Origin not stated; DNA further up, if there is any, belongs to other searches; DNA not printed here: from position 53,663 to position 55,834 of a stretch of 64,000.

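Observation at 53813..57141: GDP-deoxy-amino-sugar module: gmd plus small cupin plus a fused DegT-aminotransferase/SAM-methyltransferase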

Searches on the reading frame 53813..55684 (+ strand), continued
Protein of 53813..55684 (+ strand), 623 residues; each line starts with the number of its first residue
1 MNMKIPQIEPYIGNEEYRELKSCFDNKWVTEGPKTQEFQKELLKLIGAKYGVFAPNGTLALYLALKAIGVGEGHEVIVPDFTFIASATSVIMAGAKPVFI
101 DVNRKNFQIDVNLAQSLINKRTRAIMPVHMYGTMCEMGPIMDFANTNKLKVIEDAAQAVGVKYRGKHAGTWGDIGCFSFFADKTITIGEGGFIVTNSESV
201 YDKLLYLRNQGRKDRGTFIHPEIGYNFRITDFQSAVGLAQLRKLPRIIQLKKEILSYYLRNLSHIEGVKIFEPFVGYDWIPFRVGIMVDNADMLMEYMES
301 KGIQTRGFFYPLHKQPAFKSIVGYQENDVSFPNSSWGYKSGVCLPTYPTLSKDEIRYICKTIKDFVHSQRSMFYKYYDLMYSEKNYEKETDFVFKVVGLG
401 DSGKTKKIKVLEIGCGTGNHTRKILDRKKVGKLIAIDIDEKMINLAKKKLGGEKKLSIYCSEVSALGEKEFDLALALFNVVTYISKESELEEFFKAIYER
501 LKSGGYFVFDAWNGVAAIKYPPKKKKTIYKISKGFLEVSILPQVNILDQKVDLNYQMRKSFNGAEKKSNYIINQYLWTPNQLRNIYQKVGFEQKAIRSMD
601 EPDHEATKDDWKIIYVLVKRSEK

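Call 9: find_homologous_proteins(query=window:53813-55684:+, max_evalue=1e-10)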
Query window:53813-55684:+ (623 aa): 6409 proteins with E <= 1e-10 among 8000 candidates; the best 120 are listed.
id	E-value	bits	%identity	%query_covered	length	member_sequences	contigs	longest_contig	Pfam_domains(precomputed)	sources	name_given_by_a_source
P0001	0.0e+0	1427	100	100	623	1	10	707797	PF13847.13,PF00398.27,PF13489.13,PF13649.13,PF01564.24,PF01209.25,PF01041.24,PF08241.19,PF08242.19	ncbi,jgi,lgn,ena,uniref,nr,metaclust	ncbi:MAG: CDP-4-dehydro-6-deoxy-D-glucose 3-dehydratase [Candidatus Woesebacteria bacterium GW2011_G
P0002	5.0e-256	869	62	100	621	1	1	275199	PF13847.13,PF00398.27,PF00155.28,PF13649.13,PF01564.24,PF01209.25,PF01041.24,PF08241.19,PF08242.19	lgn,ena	-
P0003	1.7e-251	854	61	100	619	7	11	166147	PF13847.13,PF00398.27,PF13489.13,PF00155.28,PF13649.13,PF01564.24,PF01041.24,PF08241.19,PF08242.19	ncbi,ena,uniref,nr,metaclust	ncbi:hypothetical protein A2382_00680 [Candidatus Woesebacteria bacterium RIFOXYB1_FULL_38_16]|unire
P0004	3.9e-245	833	59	99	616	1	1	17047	PF13847.13,PF00398.27,PF13489.13,PF00155.28,PF13649.13,PF01564.24,PF01041.24,PF08241.19,PF08242.19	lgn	-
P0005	1.2e-227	776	57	99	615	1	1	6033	PF00398.27,PF13489.13,PF02353.27,PF08241.19,PF05401.17,PF13847.13,PF00155.28,PF13649.13,PF01564.24,PF01135.26,PF01728.26,PF01209.25,PF01041.24,PF08242.19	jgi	jgi:perosamine synthetase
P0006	8.1e-227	773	55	99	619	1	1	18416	PF00398.27,PF13489.13,PF02353.27,PF01053.27,PF08241.19,PF05401.17,PF13847.13,PF06325.20,PF05175.21,PF00155.28,PF13649.13,PF00266.26,PF03291.23,PF01209.25,PF01041.24,PF08242.19,PF05958.18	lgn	-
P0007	3.1e-218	745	53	99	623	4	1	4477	PF13847.13,PF00398.27,PF00155.28,PF13649.13,PF01135.26,PF01209.25,PF01041.24,PF08241.19,PF08242.19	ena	-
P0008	5.1e-218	744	52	99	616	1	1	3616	PF13847.13,PF13489.13,PF02353.27,PF00155.28,PF13649.13,PF01596.24,PF01212.28,PF01209.25,PF01041.24,PF08241.19,PF08242.19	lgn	-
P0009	5.5e-218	744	52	99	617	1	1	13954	PF13489.13,PF02353.27,PF01596.24,PF08241.19,PF05401.17,PF13847.13,PF05175.21,PF00155.28,PF13649.13,PF01135.26,PF01212.28,PF01209.25,PF01041.24,PF08242.19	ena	-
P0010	2.2e-215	735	52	99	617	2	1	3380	PF00398.27,PF13489.13,PF08241.19,PF05401.17,PF13847.13,PF00155.28,PF13649.13,PF00266.26,PF01135.26,PF01209.25,PF01041.24,PF08242.19,PF05958.18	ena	-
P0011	1.7e-214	732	52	99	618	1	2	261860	PF00398.27,PF13489.13,PF02353.27,PF08241.19,PF05401.17,PF13847.13,PF00155.28,PF13649.13,PF02390.24,PF01209.25,PF01041.24,PF08242.19,PF05958.18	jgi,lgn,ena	jgi:perosamine synthetase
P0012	7.8e-214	730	53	99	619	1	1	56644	PF00398.27,PF13489.13,PF01596.24,PF08241.19,PF05401.17,PF13847.13,PF00155.28,PF13649.13,PF01135.26,PF01209.25,PF01041.24,PF08242.19,PF05958.18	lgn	-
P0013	9.8e-214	730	53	99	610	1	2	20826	PF00398.27,PF13489.13,PF02353.27,PF08241.19,PF05401.17,PF13847.13,PF00155.28,PF13649.13,PF00266.26,PF01209.25,PF01041.24,PF08242.19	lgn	-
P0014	2.1e-212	725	52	99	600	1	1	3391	PF13847.13,PF00398.27,PF13489.13,PF00155.28,PF13649.13,PF00266.26,PF01209.25,PF01041.24,PF08241.19,PF08242.19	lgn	-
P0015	3.7e-211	721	52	99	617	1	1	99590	PF00398.27,PF13489.13,PF02353.27,PF08241.19,PF05401.17,PF13847.13,PF05175.21,PF00155.28,PF13649.13,PF00266.26,PF01209.25,PF01041.24,PF08242.19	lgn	-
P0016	9.7e-211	720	51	99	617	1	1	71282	PF13847.13,PF00398.27,PF13489.13,PF02353.27,PF00155.28,PF13649.13,PF00266.26,PF01209.25,PF01041.24,PF08241.19,PF08242.19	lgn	-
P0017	5.4e-209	714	51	99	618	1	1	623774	PF13847.13,PF00398.27,PF13489.13,PF00155.28,PF13649.13,PF00266.26,PF01053.27,PF01041.24,PF08241.19,PF08242.19,PF05401.17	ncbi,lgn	-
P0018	9.2e-209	713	52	99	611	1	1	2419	PF13847.13,PF00398.27,PF13489.13,PF00155.28,PF13649.13,PF02390.24,PF01041.24,PF08241.19,PF08242.19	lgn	-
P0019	2.2e-208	712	52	99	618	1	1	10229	PF13847.13,PF00398.27,PF13489.13,PF00155.28,PF13649.13,PF02390.24,PF01212.28,PF01041.24,PF08241.19,PF08242.19,PF05401.17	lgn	-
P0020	6.8e-208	710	50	99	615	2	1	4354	PF13847.13,PF00398.27,PF13489.13,PF02353.27,PF00155.28,PF13649.13,PF00266.26,PF01209.25,PF01041.24,PF08241.19,PF08242.19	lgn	-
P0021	1.2e-207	710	52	99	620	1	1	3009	PF13847.13,PF00398.27,PF13489.13,PF00155.28,PF13649.13,PF01564.24,PF01041.24,PF08241.19,PF08242.19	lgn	-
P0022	5.2e-207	707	51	99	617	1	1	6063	PF13847.13,PF13489.13,PF00155.28,PF13649.13,PF01209.25,PF01041.24,PF08241.19,PF08242.19,PF05958.18,PF05401.17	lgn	-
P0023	7.4e-206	704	51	99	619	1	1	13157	PF13847.13,PF00398.27,PF13489.13,PF05175.21,PF13649.13,PF01564.24,PF00266.26,PF01209.25,PF01041.24,PF08241.19,PF08242.19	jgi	-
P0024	1.1e-204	700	51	99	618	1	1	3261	PF00398.27,PF13489.13,PF08241.19,PF05401.17,PF13847.13,PF06325.20,PF00155.28,PF13649.13,PF02390.24,PF01209.25,PF01041.24,PF08242.19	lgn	-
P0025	5.4e-204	698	51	98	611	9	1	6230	PF13847.13,PF13489.13,PF02353.27,PF00155.28,PF13649.13,PF00266.26,PF01209.25,PF01041.24,PF08241.19,PF08242.19,PF05958.18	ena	-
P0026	2.8e-203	695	53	95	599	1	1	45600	PF00398.27,PF13489.13,PF01596.24,PF08241.19,PF05401.17,PF13847.13,PF00155.28,PF13649.13,PF01564.24,PF01212.28,PF01209.25,PF01041.24,PF08242.19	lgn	-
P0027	7.3e-202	690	50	99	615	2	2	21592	PF13847.13,PF00398.27,PF13489.13,PF00155.28,PF13649.13,PF02390.24,PF01135.26,PF01209.25,PF01041.24,PF08241.19,PF08242.19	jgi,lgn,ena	jgi:perosamine synthetase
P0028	3.3e-195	668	48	99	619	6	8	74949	PF00398.27,PF13489.13,PF08241.19,PF05401.17,PF13847.13,PF05175.21,PF00155.28,PF13649.13,PF00266.26,PF01135.26,PF01212.28,PF01209.25,PF01041.24,PF08242.19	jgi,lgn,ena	-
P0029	1.6e-193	663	49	99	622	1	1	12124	PF13847.13,PF00398.27,PF13489.13,PF13649.13,PF01041.24,PF08241.19,PF08242.19,PF05401.17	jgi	-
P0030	1.0e-191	657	48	99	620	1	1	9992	PF13847.13,PF00398.27,PF13489.13,PF00155.28,PF13649.13,PF01041.24,PF08241.19,PF08242.19,PF05958.18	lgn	-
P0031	2.4e-157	543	63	59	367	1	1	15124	PF00155.28,PF00266.26,PF01212.28,PF01041.24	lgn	-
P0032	4.3e-155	536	61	59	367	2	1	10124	PF00266.26,PF01041.24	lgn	-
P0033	4.5e-155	536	62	58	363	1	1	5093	PF00155.28,PF00266.26,PF01212.28,PF01053.27,PF01041.24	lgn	-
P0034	7.0e-155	535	61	58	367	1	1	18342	PF00155.28,PF00266.26,PF01041.24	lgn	-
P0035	2.4e-154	533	61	59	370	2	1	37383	PF00155.28,PF00266.26,PF01212.28,PF01041.24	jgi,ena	-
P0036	7.7e-154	532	62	58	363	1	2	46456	PF00155.28,PF01041.24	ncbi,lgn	-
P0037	1.4e-153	531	59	58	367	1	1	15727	PF00155.28,PF00266.26,PF01041.24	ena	-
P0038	2.9e-153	530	63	58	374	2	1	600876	PF00155.28,PF01041.24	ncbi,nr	ncbi:MAG: DegT/DnrJ/EryC1/StrS family aminotransferase [Candidatus Levybacteria bacterium]|nr:DegT/D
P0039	4.0e-153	529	61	58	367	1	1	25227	PF00155.28,PF00266.26,PF01041.24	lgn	-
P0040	4.8e-153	529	63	58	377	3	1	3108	PF00155.28,PF00266.26,PF01212.28,PF01041.24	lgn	-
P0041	4.9e-153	529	59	58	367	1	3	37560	PF00155.28,PF00266.26,PF01041.24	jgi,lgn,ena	jgi:perosamine synthetase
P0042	8.0e-153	528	41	99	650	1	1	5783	PF13847.13,PF13489.13,PF13649.13,PF01041.24,PF08241.19,PF08242.19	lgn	-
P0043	1.0e-152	528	63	58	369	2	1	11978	PF00155.28,PF00266.26,PF01212.28,PF01041.24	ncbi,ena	-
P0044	1.3e-152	528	62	58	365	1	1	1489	PF00155.28,PF00266.26,PF01041.24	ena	-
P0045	2.6e-152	527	61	59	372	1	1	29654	PF00155.28,PF00266.26,PF01041.24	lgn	-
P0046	1.1e-151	525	61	58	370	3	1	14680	PF00155.28,PF00266.26,PF01212.28,PF01041.24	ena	-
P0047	2.0e-151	524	62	59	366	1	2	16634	PF00155.28,PF00266.26,PF01041.24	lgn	-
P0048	2.6e-151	524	61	58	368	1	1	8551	PF00155.28,PF01053.27,PF01041.24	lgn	-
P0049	3.6e-151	523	61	58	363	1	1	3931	PF00155.28,PF01212.28,PF01041.24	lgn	-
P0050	4.9e-151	523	62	58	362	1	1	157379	PF00155.28,PF00266.26,PF01212.28,PF01041.24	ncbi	ncbi:DegT/DnrJ/EryC1/StrS family aminotransferase [Patescibacteria group bacterium]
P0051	6.0e-151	522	62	59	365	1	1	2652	PF00155.28,PF00266.26,PF01053.27,PF01041.24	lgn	-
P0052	2.2e-150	520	60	58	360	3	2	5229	PF00155.28,PF00266.26,PF01041.24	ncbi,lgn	-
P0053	3.3e-150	520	60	58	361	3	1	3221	PF00155.28,PF00266.26,PF01041.24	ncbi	-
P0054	6.2e-150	519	59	59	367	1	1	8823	PF00155.28,PF01212.28,PF01041.24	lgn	-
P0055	7.4e-150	519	61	59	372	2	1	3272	PF01212.28,PF01041.24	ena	-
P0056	7.4e-150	519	61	59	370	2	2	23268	PF00155.28,PF01041.24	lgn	-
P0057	9.9e-150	518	59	59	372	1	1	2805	PF00155.28,PF00266.26,PF01053.27,PF01041.24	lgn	-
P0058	1.3e-149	518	60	59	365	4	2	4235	PF00155.28,PF00266.26,PF01212.28,PF01041.24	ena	-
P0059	1.5e-149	518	60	58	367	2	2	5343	PF00155.28,PF01041.24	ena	-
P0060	1.8e-149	517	62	58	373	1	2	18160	PF00155.28,PF00266.26,PF01041.24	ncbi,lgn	-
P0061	2.1e-149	517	60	58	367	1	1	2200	PF00155.28,PF00266.26,PF01041.24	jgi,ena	-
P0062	3.1e-149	517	60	58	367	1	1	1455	PF00155.28,PF00266.26,PF01212.28,PF01041.24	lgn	-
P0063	3.6e-149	516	61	58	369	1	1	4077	PF00155.28,PF01041.24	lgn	-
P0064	3.9e-149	516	58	59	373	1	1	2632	PF00155.28,PF00266.26,PF01041.24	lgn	-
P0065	8.2e-149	515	62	58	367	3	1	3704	PF00155.28,PF00266.26,PF01041.24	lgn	-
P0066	9.9e-149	515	60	58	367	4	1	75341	PF00155.28,PF00266.26,PF01053.27,PF01041.24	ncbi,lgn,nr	ncbi:MAG: DegT/DnrJ/EryC1/StrS family aminotransferase [bacterium]|nr:DegT/DnrJ/EryC1/StrS family am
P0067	1.0e-148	515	60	58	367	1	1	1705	PF00155.28,PF00266.26,PF01212.28,PF01053.27,PF01041.24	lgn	-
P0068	1.9e-148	514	60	59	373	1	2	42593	PF00155.28,PF00266.26,PF01212.28,PF01053.27,PF01041.24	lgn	-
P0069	4.6e-148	513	59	59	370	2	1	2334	PF00155.28,PF00266.26,PF01041.24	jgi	-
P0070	5.3e-148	513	59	59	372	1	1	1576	PF00155.28,PF00266.26,PF01053.27,PF01041.24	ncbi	-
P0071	5.9e-148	512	62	58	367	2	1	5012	PF00155.28,PF00266.26,PF01212.28,PF01053.27,PF01041.24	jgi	-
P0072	6.0e-148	512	60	58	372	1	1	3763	PF00155.28,PF00266.26,PF01212.28,PF01041.24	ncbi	-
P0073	2.1e-147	511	59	58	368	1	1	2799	PF00155.28,PF00266.26,PF01212.28,PF01041.24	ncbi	-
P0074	2.3e-147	510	60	58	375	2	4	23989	PF00155.28,PF00266.26,PF01212.28,PF01041.24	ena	-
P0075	3.4e-147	510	60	58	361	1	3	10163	PF00155.28,PF00266.26,PF01041.24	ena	-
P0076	3.8e-147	510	61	59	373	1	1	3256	PF00155.28,PF00266.26,PF01053.27,PF01041.24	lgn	-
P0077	4.0e-147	510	59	58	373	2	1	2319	PF00155.28,PF00266.26,PF01053.27,PF01041.24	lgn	-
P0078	5.8e-147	509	58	59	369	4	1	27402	PF00155.28,PF01041.24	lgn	-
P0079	8.9e-147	509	59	58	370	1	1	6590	PF00155.28,PF01041.24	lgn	-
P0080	1.1e-146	508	59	59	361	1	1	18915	PF00155.28,PF00266.26,PF01041.24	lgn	-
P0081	1.4e-146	508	59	58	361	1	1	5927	PF00155.28,PF00266.26,PF01212.28,PF01041.24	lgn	-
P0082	1.5e-146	508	59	58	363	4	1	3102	PF00155.28,PF00266.26,PF01041.24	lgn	-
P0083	1.7e-146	508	60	58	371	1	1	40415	PF00155.28,PF01212.28,PF01041.24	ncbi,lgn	-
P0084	1.7e-146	508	59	58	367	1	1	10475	PF00155.28,PF00266.26,PF01041.24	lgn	-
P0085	2.2e-146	507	59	59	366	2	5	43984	PF00155.28,PF00266.26,PF01212.28,PF01053.27,PF01041.24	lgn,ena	-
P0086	3.3e-146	507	61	58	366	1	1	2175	PF00155.28,PF00266.26,PF01041.24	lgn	-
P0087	1.0e-145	505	60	58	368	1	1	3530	PF00155.28,PF00266.26,PF01053.27,PF01041.24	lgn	-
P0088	1.3e-145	505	57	58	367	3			PF00155.28,PF01041.24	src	-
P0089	1.4e-145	505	58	58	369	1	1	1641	PF00155.28,PF00266.26,PF01041.24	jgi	jgi:perosamine synthetase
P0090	1.5e-145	504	59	59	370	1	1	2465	PF00155.28,PF00266.26,PF01212.28,PF01041.24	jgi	jgi:perosamine synthetase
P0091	1.8e-145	504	59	58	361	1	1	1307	PF00155.28,PF00266.26,PF01041.24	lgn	-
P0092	2.8e-145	504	59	59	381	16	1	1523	PF00155.28,PF01041.24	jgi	-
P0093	4.1e-145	503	61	58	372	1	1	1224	PF00155.28,PF00266.26,PF01041.24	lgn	-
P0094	4.3e-145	503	61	59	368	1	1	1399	PF00155.28,PF00266.26,PF01212.28,PF01053.27,PF01041.24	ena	-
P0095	4.4e-145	503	59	59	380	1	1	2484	PF00155.28,PF00266.26,PF01212.28,PF01053.27,PF01041.24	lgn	-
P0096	5.0e-145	503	59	59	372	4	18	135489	PF00155.28,PF01041.24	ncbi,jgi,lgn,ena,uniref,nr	ncbi:MAG: DegT/DnrJ/EryC1/StrS aminotransferase [Candidatus Gottesmanbacteria bacterium GW2011_GWB1_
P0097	8.3e-145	502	58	58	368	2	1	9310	PF00155.28,PF01041.24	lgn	-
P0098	1.2e-144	501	60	59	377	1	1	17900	PF00155.28,PF01041.24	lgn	-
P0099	1.3e-144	501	59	58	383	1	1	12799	PF00155.28,PF00266.26,PF01212.28,PF01041.24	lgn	-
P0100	1.7e-144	501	59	58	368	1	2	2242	PF00155.28,PF00266.26,PF01041.24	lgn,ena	-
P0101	1.7e-144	501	59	58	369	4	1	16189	PF00155.28,PF00266.26,PF01212.28,PF01041.24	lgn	-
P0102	1.8e-144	501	57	60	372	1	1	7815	PF00155.28,PF00266.26,PF01041.24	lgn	-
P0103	1.9e-144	501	59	59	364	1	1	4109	PF00155.28,PF01041.24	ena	-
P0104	3.0e-144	500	59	58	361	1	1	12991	PF00155.28,PF01041.24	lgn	-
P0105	5.8e-144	499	60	58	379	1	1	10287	PF00155.28,PF00266.26,PF01212.28,PF01041.24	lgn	-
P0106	6.2e-144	499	46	58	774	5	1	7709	PF00155.28,PF00266.26,PF01212.28,PF01053.27,PF01041.24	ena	-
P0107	7.0e-144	499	59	58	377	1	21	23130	PF01041.24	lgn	-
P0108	1.1e-143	498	60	59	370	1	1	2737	PF00266.26,PF01212.28,PF01041.24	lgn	-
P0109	1.7e-143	498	59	58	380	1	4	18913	PF00155.28,PF00266.26,PF01212.28,PF01041.24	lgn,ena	-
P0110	2.5e-143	497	60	58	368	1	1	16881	PF00155.28,PF00266.26,PF01212.28,PF01041.24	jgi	-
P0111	2.5e-143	497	59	58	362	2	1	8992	PF00155.28,PF00266.26,PF01041.24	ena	-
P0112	3.0e-143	497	59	58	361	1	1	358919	PF00155.28,PF00266.26,PF01212.28,PF01041.24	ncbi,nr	ncbi:MAG: DegT/DnrJ/EryC1/StrS family aminotransferase [Candidatus Beckwithbacteria bacterium]|nr:De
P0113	4.0e-143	496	58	58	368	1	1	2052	PF01212.28,PF01041.24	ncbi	-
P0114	1.5e-142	495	58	59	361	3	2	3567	PF00155.28,PF00266.26,PF01212.28,PF01041.24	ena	-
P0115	1.7e-142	494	58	59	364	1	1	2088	PF00155.28,PF00266.26,PF01041.24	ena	-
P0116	2.4e-142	494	55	62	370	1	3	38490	PF00155.28,PF00266.26,PF01041.24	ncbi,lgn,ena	-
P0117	6.3e-142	492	57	59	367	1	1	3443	PF00155.28,PF01041.24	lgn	-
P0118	6.9e-142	492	58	58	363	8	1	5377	PF00155.28,PF01041.24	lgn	-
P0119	8.0e-142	492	59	57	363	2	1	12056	PF00155.28,PF00266.26,PF01053.27,PF01041.24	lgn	-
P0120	9.0e-142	492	60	58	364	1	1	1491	PF00155.28,PF00266.26,PF01041.24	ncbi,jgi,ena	jgi:perosamine synthetase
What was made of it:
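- The name given by NCBI for P0001 (call 9).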

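Call 11: find_encoding_contigs(protein=P0002, flank=8000, max_places=2)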
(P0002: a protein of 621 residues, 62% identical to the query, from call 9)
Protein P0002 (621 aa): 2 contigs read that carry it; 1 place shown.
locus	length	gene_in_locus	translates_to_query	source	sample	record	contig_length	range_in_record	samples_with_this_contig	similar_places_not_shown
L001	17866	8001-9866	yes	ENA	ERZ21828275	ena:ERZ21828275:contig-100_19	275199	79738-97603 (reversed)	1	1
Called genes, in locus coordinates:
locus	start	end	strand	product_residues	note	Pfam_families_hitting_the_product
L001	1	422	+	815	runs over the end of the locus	-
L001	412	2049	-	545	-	PF02310:B12-binding (faint), PF04055:Radical_SAM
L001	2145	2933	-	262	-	PF00483:NTP_transferase, PF01128:IspD, PF12804:NTP_transf_3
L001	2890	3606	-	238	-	PF13641:Glyco_tranf_2_3 (weak), PF00535:Glycos_transf_2, PF10111:Glyco_tranf_2_2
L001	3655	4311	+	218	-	PF01209:Ubie_methyltran (faint), PF05175:MTS, PF13489:Methyltransf_23, PF00891:Methyltransf_2 (weak), PF08241:Methyltransf_11, PF08242:Methyltransf_12, PF13649:Methyltransf_25, PF13847:Methyltransf_31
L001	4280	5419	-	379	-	-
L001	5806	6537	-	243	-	PF13489:Methyltransf_23, PF08241:Methyltransf_11, PF13847:Methyltransf_31 (faint), PF08242:Methyltransf_12 (weak), PF13649:Methyltransf_25 (weak)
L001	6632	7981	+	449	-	PF00535:Glycos_transf_2, PF13641:Glyco_tranf_2_3 (weak)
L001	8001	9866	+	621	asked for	PF00155:Aminotran_1_2 (weak), PF01041:DegT_DnrJ_EryC1, PF00398:RrnaAD, PF01564:Spermine_synth (weak), PF08241:Methyltransf_11, PF08242:Methyltransf_12, PF13649:Methyltransf_25, PF13847:Methyltransf_31 (weak), +1 more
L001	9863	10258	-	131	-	-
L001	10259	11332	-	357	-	PF01370:Epimerase, PF04321:RmlD_sub_bind, PF16363:GDP_Man_Dehyd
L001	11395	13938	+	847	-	PF09594:GT87 (weak)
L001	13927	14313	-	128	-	PF05523:FdtA (weak)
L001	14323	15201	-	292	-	PF01370:Epimerase, PF02719:Polysacc_synt_2, PF04321:RmlD_sub_bind, PF16363:GDP_Man_Dehyd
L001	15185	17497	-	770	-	PF08421:Methyltransf_13, PF13489:Methyltransf_23, PF08242:Methyltransf_12, PF08484:Methyltransf_14, PF01073:3Beta_HSD, PF01370:Epimerase, PF04321:RmlD_sub_bind, PF16363:GDP_Man_Dehyd, +4 more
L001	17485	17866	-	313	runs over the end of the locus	PF13489:Methyltransf_23, PF13847:Methyltransf_31 (weak)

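Call 12: find_encoding_contigs(protein=P0003, flank=8000, max_places=2)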
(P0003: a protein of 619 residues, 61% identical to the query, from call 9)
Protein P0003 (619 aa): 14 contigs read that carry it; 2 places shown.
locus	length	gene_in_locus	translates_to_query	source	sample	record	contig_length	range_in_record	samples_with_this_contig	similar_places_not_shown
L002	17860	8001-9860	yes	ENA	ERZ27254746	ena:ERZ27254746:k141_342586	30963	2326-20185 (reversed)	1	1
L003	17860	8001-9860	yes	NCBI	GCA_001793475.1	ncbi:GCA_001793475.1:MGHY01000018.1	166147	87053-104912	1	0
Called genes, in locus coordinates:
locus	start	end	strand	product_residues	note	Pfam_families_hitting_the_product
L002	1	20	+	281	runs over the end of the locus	PF00535:Glycos_transf_2, PF10111:Glyco_tranf_2_2 (weak), PF13641:Glyco_tranf_2_3 (weak)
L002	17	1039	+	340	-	PF00535:Glycos_transf_2, PF13641:Glyco_tranf_2_3, PF10111:Glyco_tranf_2_2, PF13632:Glyco_trans_2_3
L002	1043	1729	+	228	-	PF13489:Methyltransf_23, PF05175:MTS (weak), PF13847:Methyltransf_31, PF08241:Methyltransf_11, PF08242:Methyltransf_12, PF13649:Methyltransf_25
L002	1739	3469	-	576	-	PF02310:B12-binding, PF04055:Radical_SAM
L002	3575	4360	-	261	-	PF00483:NTP_transferase, PF01128:IspD (faint), PF12804:NTP_transf_3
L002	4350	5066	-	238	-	PF13641:Glyco_tranf_2_3, PF00535:Glycos_transf_2, PF10111:Glyco_tranf_2_2 (weak)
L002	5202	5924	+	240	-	PF05175:MTS (weak), PF13489:Methyltransf_23, PF01728:FtsJ (weak), PF00891:Methyltransf_2, PF13847:Methyltransf_31, PF08241:Methyltransf_11, PF08242:Methyltransf_12, PF13649:Methyltransf_25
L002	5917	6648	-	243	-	PF13489:Methyltransf_23, PF08241:Methyltransf_11, PF13847:Methyltransf_31 (faint), PF13649:Methyltransf_25 (weak)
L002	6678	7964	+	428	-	PF13489:Methyltransf_23 (weak), PF00535:Glycos_transf_2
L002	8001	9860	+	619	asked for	PF01041:DegT_DnrJ_EryC1, PF00155:Aminotran_1_2, PF00398:RrnaAD, PF13489:Methyltransf_23 (weak), PF08241:Methyltransf_11, PF08242:Methyltransf_12, PF13649:Methyltransf_25, PF13847:Methyltransf_31, +1 more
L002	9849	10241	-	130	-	-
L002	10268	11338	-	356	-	PF01370:Epimerase, PF04321:RmlD_sub_bind (weak), PF16363:GDP_Man_Dehyd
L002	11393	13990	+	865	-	-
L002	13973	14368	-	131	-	PF09313:TehB-like (faint), PF05523:FdtA (weak), PF00908:dTDP_sugar_isom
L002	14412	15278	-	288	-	PF01370:Epimerase, PF04321:RmlD_sub_bind, PF16363:GDP_Man_Dehyd, PF02719:Polysacc_synt_2 (weak)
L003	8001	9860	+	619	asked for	PF01041:DegT_DnrJ_EryC1, PF00155:Aminotran_1_2, PF00398:RrnaAD, PF13489:Methyltransf_23 (weak), PF08241:Methyltransf_11, PF08242:Methyltransf_12, PF13649:Methyltransf_25, PF13847:Methyltransf_31, +1 more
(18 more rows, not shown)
